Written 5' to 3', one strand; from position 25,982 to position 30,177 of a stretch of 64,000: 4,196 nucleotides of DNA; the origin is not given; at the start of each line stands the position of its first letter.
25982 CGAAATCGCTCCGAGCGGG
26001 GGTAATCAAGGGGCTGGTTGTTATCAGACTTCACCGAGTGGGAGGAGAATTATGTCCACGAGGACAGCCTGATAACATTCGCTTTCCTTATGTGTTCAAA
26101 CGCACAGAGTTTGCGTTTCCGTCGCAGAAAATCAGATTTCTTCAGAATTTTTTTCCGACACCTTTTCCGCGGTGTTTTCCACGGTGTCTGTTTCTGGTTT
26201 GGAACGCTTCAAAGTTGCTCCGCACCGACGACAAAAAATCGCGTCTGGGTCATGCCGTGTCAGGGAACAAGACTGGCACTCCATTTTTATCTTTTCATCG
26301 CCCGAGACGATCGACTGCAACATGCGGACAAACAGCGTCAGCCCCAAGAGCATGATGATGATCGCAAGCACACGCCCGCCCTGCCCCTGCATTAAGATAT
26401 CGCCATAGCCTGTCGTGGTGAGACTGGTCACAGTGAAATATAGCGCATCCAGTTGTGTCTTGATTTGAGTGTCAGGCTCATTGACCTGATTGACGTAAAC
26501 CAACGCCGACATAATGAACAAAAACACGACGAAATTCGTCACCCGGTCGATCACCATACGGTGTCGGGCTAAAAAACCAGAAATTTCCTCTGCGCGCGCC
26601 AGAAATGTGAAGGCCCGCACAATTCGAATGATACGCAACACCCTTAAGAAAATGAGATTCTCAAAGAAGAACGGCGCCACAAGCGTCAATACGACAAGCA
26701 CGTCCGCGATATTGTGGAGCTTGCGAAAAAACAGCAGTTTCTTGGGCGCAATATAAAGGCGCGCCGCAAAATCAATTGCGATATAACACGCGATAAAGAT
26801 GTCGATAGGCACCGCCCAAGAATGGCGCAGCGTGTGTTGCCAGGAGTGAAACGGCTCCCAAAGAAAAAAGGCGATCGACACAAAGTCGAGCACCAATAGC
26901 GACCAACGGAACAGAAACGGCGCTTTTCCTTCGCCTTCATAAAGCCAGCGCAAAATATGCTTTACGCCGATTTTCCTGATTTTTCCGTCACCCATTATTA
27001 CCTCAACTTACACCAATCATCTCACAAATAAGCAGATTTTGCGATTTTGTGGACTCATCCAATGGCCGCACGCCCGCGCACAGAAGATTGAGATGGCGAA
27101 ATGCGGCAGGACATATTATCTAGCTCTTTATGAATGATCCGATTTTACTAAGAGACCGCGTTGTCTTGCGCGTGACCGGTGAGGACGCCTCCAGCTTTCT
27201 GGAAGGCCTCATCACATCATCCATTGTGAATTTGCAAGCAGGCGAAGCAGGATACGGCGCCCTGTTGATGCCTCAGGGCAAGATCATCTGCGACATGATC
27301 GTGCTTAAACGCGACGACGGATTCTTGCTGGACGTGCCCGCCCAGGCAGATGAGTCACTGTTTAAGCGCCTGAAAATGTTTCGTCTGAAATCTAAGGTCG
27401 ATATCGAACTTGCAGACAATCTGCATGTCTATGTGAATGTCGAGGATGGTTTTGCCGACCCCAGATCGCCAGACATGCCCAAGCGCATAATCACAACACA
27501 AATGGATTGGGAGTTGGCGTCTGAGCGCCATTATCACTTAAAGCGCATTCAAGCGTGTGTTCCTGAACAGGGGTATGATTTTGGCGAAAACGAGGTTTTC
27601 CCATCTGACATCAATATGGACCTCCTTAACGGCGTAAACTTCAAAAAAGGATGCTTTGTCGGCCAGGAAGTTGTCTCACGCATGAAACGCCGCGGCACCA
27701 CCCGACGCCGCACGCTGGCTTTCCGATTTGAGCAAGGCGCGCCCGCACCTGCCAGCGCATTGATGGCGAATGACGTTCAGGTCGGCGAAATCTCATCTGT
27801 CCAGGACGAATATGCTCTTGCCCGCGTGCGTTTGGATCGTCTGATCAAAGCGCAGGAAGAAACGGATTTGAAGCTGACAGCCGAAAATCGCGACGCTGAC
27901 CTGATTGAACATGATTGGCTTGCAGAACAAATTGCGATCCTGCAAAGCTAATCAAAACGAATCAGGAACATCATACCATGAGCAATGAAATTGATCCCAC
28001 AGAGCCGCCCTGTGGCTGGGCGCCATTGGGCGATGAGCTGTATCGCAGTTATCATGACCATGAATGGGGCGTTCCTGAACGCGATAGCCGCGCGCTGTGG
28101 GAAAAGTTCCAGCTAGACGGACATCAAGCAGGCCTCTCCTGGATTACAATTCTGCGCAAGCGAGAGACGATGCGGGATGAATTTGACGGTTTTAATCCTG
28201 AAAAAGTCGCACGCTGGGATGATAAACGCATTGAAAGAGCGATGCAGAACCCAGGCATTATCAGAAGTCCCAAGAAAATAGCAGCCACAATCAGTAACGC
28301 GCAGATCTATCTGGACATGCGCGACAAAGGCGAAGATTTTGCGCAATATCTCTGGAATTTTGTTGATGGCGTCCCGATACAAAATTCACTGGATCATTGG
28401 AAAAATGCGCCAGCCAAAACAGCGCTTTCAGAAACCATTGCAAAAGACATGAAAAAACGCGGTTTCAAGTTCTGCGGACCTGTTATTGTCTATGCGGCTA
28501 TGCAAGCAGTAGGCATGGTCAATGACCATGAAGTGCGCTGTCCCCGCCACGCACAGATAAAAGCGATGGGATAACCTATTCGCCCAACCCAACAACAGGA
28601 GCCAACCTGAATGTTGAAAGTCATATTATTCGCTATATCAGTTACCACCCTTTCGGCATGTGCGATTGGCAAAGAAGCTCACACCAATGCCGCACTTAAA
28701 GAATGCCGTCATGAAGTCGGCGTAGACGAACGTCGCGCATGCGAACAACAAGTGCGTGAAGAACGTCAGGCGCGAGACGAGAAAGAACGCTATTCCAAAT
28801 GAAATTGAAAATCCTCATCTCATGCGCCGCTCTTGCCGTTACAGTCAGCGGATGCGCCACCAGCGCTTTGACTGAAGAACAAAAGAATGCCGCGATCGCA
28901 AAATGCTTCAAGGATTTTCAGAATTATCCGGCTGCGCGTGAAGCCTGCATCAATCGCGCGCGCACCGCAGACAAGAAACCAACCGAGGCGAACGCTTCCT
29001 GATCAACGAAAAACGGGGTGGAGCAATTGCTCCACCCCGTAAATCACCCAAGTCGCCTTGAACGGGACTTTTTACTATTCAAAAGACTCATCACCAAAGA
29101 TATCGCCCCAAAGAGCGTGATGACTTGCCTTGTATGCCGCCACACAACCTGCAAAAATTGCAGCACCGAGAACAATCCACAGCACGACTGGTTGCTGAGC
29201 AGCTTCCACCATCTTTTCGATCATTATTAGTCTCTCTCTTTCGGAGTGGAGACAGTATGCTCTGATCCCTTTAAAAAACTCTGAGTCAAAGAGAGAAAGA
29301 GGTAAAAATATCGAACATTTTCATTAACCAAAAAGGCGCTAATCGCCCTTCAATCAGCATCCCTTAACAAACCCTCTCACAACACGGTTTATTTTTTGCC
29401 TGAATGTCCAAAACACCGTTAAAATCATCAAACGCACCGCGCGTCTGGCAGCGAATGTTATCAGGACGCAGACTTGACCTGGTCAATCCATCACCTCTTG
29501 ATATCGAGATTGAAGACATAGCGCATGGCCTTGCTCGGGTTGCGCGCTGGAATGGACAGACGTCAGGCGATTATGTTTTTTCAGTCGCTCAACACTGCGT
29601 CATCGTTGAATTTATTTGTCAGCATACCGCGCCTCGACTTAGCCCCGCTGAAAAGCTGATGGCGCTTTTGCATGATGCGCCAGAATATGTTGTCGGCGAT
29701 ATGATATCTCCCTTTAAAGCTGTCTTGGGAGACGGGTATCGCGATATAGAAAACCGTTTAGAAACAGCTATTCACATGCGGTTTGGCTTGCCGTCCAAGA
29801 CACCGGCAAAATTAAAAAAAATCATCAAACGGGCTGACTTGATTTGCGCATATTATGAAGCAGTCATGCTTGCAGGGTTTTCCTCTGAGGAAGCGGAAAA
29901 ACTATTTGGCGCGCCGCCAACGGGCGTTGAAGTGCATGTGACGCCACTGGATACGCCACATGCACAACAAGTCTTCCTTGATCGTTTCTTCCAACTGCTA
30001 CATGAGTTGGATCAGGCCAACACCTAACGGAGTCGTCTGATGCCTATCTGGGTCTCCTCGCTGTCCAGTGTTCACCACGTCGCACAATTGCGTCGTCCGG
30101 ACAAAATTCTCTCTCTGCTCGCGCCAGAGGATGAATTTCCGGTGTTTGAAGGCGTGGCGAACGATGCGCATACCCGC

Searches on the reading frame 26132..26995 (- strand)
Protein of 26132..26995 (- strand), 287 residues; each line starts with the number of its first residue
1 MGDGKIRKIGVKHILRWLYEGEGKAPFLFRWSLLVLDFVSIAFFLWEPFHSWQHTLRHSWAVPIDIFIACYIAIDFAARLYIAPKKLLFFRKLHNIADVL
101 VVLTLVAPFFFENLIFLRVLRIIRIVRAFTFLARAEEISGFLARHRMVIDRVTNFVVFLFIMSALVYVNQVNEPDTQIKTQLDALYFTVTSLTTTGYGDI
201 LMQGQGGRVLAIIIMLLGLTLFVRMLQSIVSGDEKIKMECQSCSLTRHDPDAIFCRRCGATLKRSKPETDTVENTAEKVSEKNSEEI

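Call 14: search_protein_families(library=pfam, proteins=[window:26132-26995:-])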
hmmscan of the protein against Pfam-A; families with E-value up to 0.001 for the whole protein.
window:26132-26995:- (287 aa): 2 families
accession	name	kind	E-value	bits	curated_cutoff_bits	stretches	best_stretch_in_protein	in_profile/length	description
PF07885.22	Ion_trans_2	-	1e-15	57.8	22.5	1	156-230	3-74/79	Ion channel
PF00520.37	Ion_trans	-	6.6e-14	52.1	25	1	28-225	3-224/241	Ion transport protein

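Call 15: find_related_loci(query=window:26132-26995:-, collection=genome_contigs, flank=4000)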
Query window:26132-26995:- (287 aa) in genome_contigs; peptide patterns used: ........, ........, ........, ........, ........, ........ (x = any residue, [..] = any of these).
194 stretches matched a pattern; 13 encode a relative of the query (tblastn E <= 1e-3); 13 distinct loci.
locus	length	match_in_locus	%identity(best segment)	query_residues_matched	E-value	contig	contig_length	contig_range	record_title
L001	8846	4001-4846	67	7-283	1e-119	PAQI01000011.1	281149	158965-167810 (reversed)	MAG: Hirschia sp. isolate SP140 13763, whole genome shotgun sequence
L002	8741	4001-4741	55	10-262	4e-77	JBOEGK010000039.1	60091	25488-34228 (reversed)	MAG: Hyphomonas sp. isolate PBSAalp8 PBSAc_contig_390, whole genome shotgun sequence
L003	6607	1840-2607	52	5-267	1e-76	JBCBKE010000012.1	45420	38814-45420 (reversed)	MAG: Pseudomonadota bacterium isolate J06627_17 NODE_12_length_45420_cov_12.288490, whole genome shotgun sequence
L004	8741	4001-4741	52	10-262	1e-75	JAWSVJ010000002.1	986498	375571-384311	MAG: Hyphomonas sp. isolate BHT04_PCL_alp1 B9PCL_contig_4, whole genome shotgun sequence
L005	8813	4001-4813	48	2-281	2e-70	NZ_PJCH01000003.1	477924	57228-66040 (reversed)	Hyphococcus luteus strain SY-3-19 3, whole genome shotgun sequence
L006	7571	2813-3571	51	4-262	2e-70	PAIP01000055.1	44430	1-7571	MAG: Parvularcula sp. isolate NAT21 MHASMcontig_941834, whole genome shotgun sequence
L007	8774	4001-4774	48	4-267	5e-70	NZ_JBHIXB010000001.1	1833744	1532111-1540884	MAG: Marinicaulis sp. isolate MAG39 WDNA05_bin.22.orig_1, whole genome shotgun sequence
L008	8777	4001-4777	50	5-270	7e-69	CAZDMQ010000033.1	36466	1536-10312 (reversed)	MAG TPA_asm: uncultured Hyphomonadaceae bacterium isolate SRP141376_co3_357 genome assembly, contig: NODE_2922_length_36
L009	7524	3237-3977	49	10-262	5e-69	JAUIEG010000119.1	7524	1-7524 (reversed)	MAG: Alphaproteobacteria bacterium isolate 8_bin.23 NODE_8606_length_7524_cov_1.286738, whole genome shotgun sequence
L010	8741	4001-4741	51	10-262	5e-69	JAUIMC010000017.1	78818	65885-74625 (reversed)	MAG: Alphaproteobacteria bacterium isolate Co_bin.76 NODE_2720_length_78818_cov_1.610197, whole genome shotgun sequence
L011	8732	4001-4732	50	10-259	7e-68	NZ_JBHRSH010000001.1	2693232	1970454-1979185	Hyphococcus aureus strain KCTC 62394 soapdenovo_K_127_1, whole genome shotgun sequence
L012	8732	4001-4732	49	10-259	3e-67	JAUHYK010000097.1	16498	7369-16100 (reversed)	MAG: Alphaproteobacteria bacterium isolate 3_bin.61 NODE_4164_length_16498_cov_1.174272, whole genome shotgun sequence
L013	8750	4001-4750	50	10-263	2e-77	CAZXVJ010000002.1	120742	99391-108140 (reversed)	MAG TPA_asm: uncultured Hyphomonas sp. isolate SRP268394_co2_54 genome assembly, contig: NODE_126_length_120742_cov_21.0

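Call 19: find_homologous_proteins(query=window:26132-26995:-, max_evalue=1e-40)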
Query window:26132-26995:- (287 aa): 775 proteins with E <= 1e-40 among 2607 candidates; the best 120 are listed.
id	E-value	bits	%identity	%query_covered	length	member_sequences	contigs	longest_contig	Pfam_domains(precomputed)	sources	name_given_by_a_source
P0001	3.8e-125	435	68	94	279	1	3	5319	PF00520.38,PF07885.23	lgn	-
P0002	6.3e-124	431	69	97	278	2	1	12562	PF00520.38,PF07885.23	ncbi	-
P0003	2.3e-123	429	70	94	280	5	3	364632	PF00520.38,PF07885.23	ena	-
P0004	4.8e-123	428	68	97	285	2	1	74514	PF00520.38,PF07885.23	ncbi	-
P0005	5.1e-121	421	67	97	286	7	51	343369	PF00520.38,PF07885.23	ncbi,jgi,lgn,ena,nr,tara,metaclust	ncbi:MAG: ion transporter [Hirschia sp.]|nr:ion transporter [Hirschia sp.] MBF18199.1 ion transporte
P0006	7.5e-121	421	70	92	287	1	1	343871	PF00520.38,PF07885.23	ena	-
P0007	3.3e-118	412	65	98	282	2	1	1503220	PF00520.38,PF07885.23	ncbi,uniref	ncbi:ion transporter [Hirschia litorea]|uniref:Ion transporter n=1 Tax=Hirschia litorea TaxID=119915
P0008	3.2e-112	392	63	96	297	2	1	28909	PF00520.38,PF07885.23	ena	-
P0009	3.4e-99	350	73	73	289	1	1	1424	PF00520.38,PF07885.23,PF00813.26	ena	-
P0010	4.3e-86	307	53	91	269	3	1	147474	PF00520.38,PF07885.23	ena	-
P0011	9.0e-84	299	55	88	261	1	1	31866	PF00520.38,PF07885.23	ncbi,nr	ncbi:MAG: ion channel [Hyphomonadaceae bacterium]|nr:ion channel [Hyphomonadaceae bacterium]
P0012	2.5e-83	298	54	89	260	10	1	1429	PF00520.38,PF07885.23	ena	-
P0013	2.5e-83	298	55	88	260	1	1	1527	PF00520.38,PF07885.23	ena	-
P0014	1.2e-82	295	54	88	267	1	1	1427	PF00520.38,PF07885.23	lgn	-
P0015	7.9e-82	293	53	88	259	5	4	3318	PF00520.38,PF07885.23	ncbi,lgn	-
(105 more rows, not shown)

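Call 22: find_encoding_contigs(protein=P0003, flank=4000, max_places=2)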
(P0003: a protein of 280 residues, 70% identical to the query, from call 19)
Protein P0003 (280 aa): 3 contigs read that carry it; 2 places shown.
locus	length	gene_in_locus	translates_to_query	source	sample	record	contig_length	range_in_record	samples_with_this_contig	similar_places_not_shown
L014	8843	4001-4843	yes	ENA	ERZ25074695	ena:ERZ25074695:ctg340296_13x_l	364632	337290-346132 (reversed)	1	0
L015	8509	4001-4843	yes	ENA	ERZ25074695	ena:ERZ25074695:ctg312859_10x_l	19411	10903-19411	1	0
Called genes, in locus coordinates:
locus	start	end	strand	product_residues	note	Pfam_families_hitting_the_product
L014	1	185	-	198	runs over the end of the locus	PF03352:Adenine_glyco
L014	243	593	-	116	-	PF07366:SnoaL (weak), PF20409:SnoaL_5, PF12680:SnoaL_2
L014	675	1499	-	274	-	PF01571:GCV_T, PF25455:Beta-barrel_CAF17_C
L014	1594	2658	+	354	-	-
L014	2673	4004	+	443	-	PF01979:Amidohydro_1, PF12890:DHOase, PF07969:Amidohydro_3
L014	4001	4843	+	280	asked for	PF00520:Ion_trans, PF07885:Ion_trans_2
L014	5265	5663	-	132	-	PF09539:DUF2385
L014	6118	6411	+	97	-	-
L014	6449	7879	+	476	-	PF01565:FAD_binding_4, PF02913:FAD-oxidase_C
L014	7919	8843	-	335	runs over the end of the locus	PF03009:GDPD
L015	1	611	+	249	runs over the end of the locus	PF12796:Ank_2 (faint), PF00023:Ank (faint), PF13606:Ank_3 (faint)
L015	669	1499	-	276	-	PF01571:GCV_T, PF25455:Beta-barrel_CAF17_C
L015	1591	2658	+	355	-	-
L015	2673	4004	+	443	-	PF01979:Amidohydro_1, PF12890:DHOase, PF07969:Amidohydro_3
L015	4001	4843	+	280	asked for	PF00520:Ion_trans, PF07885:Ion_trans_2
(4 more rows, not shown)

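Call 23: find_encoding_contigs(protein=P0006, flank=4000, max_places=2)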
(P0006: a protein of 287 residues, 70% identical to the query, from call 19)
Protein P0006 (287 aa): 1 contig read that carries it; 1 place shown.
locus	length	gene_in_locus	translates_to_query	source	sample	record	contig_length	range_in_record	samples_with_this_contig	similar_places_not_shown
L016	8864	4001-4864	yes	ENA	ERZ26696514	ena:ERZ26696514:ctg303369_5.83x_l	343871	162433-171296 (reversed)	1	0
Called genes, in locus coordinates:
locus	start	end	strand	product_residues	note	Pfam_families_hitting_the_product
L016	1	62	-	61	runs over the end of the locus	-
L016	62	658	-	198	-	PF03352:Adenine_glyco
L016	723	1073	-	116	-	PF07366:SnoaL (weak), PF20409:SnoaL_5, PF12680:SnoaL_2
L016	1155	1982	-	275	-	PF01571:GCV_T, PF25455:Beta-barrel_CAF17_C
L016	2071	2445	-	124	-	PF00903:Glyoxalase (weak)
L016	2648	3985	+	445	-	PF01979:Amidohydro_1, PF12890:DHOase, PF07969:Amidohydro_3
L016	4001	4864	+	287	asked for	PF00520:Ion_trans, PF07885:Ion_trans_2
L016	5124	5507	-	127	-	PF09539:DUF2385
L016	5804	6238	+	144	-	-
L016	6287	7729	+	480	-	PF01565:FAD_binding_4, PF02913:FAD-oxidase_C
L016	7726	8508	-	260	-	PF00106:adh_short, PF08659:KR, PF13561:adh_short_C2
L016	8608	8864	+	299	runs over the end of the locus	PF00126:HTH_1, PF03466:LysR_substrate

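Call 24: find_encoding_contigs(protein=P0007, flank=4000, max_places=2)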
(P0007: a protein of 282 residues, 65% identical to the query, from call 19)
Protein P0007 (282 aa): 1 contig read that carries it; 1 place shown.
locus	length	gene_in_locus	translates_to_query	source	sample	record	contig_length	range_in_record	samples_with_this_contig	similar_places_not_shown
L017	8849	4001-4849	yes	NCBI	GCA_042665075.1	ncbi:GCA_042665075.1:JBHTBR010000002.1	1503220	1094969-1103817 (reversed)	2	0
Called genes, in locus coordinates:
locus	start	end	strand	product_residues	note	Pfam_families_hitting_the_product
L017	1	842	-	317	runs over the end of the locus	PF19368:WHD_AraR (weak), PF21906:WHD_NrtR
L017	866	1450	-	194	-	PF12917:YfbR-like (weak)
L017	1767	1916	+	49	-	-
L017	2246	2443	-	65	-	-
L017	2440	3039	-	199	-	PF03352:Adenine_glyco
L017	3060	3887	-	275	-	PF01571:GCV_T, PF25455:Beta-barrel_CAF17_C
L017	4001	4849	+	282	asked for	PF00520:Ion_trans, PF07885:Ion_trans_2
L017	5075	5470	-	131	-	PF09539:DUF2385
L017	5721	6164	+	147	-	-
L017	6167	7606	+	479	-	PF01565:FAD_binding_4, PF02913:FAD-oxidase_C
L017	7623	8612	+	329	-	-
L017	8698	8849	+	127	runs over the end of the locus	PF07883:Cupin_2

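Call 28: find_related_loci(query=A1, collection=metagenome_contigs, flank=3000)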
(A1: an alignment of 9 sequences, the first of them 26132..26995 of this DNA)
Query A1 (287 aa) in metagenome_contigs; peptide patterns used: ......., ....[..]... (x = any residue, [..] = any of these).
166 stretches matched a pattern; 4 encode a relative of the query (tblastn E <= 1e-3); 3 distinct loci.
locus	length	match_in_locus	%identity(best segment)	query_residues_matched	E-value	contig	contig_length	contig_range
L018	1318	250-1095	67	7-283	6e-131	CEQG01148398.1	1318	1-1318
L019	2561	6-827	68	15-283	3e-124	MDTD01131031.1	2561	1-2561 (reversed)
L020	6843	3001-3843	68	1-287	7e-129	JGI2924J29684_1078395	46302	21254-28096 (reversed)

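Call 29: find_encoding_contigs(protein=P0002, flank=3000, max_places=1)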
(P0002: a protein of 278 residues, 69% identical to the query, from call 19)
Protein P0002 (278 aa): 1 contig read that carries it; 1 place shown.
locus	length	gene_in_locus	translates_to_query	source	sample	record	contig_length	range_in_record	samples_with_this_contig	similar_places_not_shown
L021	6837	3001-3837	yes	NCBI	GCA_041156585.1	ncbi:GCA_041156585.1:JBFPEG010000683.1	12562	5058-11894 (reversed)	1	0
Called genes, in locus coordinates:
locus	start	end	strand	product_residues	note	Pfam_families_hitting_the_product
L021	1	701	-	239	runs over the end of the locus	PF12917:YfbR-like (weak)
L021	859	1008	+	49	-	-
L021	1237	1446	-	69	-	-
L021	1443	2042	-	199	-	PF03352:Adenine_glyco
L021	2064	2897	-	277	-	PF01571:GCV_T, PF25455:Beta-barrel_CAF17_C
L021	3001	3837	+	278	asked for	PF00520:Ion_trans, PF07885:Ion_trans_2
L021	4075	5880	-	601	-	PF00512:HisKA, PF02518:HATPase_c, PF00072:Response_reg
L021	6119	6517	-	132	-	PF09539:DUF2385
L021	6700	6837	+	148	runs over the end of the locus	-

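Call 30: find_encoding_contigs(protein=P0004, flank=3000, max_places=1)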
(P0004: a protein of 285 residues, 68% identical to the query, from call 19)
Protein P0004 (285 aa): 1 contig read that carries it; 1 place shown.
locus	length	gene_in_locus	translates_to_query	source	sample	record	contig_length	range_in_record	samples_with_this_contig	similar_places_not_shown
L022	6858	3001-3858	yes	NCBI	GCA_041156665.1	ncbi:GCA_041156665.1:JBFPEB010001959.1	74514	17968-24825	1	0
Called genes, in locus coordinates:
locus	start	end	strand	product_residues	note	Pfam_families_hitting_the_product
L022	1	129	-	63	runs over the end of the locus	-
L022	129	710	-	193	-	PF03352:Adenine_glyco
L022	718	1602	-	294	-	PF01571:GCV_T, PF25455:Beta-barrel_CAF17_C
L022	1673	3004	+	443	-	PF01979:Amidohydro_1, PF12890:DHOase (weak), PF07969:Amidohydro_3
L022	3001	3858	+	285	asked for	PF00520:Ion_trans, PF07885:Ion_trans_2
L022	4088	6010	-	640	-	PF00512:HisKA, PF02518:HATPase_c, PF00072:Response_reg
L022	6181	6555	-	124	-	PF09539:DUF2385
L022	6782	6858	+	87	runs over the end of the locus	-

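Call 31: find_encoding_contigs(protein=P0008, flank=3000, max_places=1)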
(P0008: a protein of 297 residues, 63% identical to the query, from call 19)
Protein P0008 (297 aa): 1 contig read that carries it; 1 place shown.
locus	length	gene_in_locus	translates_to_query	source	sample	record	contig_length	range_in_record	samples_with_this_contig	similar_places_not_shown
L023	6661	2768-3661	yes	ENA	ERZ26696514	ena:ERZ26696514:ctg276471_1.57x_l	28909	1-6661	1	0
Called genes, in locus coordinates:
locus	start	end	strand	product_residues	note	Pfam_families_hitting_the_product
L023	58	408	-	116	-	PF07366:SnoaL (weak), PF20409:SnoaL_5, PF12680:SnoaL_2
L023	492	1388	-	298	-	PF01571:GCV_T, PF25455:Beta-barrel_CAF17_C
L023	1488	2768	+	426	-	PF01979:Amidohydro_1, PF12890:DHOase (faint), PF07969:Amidohydro_3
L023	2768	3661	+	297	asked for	PF00520:Ion_trans, PF07885:Ion_trans_2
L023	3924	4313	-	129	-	PF09539:DUF2385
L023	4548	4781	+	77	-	-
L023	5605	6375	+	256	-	PF01565:FAD_binding_4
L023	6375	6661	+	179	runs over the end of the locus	PF02913:FAD-oxidase_C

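Call 32: find_encoding_contigs(protein=P0001, flank=3000, max_places=1)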
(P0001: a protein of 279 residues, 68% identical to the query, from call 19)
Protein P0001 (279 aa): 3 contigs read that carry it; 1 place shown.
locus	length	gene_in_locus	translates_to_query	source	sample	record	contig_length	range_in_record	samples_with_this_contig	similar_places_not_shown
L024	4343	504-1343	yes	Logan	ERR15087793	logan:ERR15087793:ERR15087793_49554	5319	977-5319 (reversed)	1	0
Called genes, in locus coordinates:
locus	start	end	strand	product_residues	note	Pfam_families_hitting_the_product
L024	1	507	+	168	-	?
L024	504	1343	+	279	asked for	PF00520:Ion_trans, PF07885:Ion_trans_2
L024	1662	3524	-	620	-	PF00512:HisKA, PF02518:HATPase_c, PF00072:Response_reg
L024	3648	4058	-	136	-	PF09539:DUF2385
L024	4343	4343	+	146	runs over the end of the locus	-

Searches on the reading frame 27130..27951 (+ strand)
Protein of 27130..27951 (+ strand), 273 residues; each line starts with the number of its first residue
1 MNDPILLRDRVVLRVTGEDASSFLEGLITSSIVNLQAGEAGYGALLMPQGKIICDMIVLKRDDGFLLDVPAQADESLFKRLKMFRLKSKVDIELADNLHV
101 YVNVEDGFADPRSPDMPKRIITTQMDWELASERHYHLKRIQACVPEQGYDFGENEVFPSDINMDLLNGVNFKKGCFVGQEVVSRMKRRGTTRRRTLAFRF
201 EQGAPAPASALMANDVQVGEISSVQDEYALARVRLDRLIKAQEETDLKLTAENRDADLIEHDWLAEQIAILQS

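Call 14: search_protein_families(library=pfam, proteins=[window:27130-27951:+])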
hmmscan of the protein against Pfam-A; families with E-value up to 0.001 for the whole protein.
window:27130-27951:+ (273 aa): 2 families
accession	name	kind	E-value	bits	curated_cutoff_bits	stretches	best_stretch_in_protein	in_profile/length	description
PF25455.1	Beta-barrel_CAF17_C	-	5e-11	42.6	25.7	1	191-264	1-68/70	CAF17, C-terminal beta-barrel domain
PF01571.26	GCV_T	-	1.3e-09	38.1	25.6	1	13-84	51-123/255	Aminomethyltransferase folate-binding domain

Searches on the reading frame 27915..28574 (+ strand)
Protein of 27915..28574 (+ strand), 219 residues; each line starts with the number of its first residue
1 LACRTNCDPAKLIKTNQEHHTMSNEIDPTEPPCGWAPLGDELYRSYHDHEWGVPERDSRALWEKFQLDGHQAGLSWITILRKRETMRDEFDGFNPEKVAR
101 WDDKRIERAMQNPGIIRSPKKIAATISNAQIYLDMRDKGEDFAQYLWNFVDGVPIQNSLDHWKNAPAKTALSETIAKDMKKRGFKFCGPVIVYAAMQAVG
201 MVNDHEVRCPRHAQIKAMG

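Call 66: search_protein_families(library=pfam, proteins=[window:27915-28574:+])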
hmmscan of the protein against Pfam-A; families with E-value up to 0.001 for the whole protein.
window:27915-28574:+ (219 aa): 1 family
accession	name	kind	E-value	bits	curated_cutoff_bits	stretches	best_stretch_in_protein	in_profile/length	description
PF03352.18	Adenine_glyco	-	9.9e-74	247.4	25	1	40-212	5-177/177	Methyladenine glycosylase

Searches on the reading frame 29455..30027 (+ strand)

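Call 66: search_protein_families(library=pfam, proteins=[window:29455-30027:+])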
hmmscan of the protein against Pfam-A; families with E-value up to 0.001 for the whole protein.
window:29455-30027:+ (190 aa): 1 family
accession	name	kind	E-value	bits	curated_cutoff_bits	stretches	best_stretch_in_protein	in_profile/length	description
PF12917.13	YfbR-like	-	7.3e-08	32.7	25.9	1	67-138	58-143/182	5'-deoxynucleotidase YfbR-like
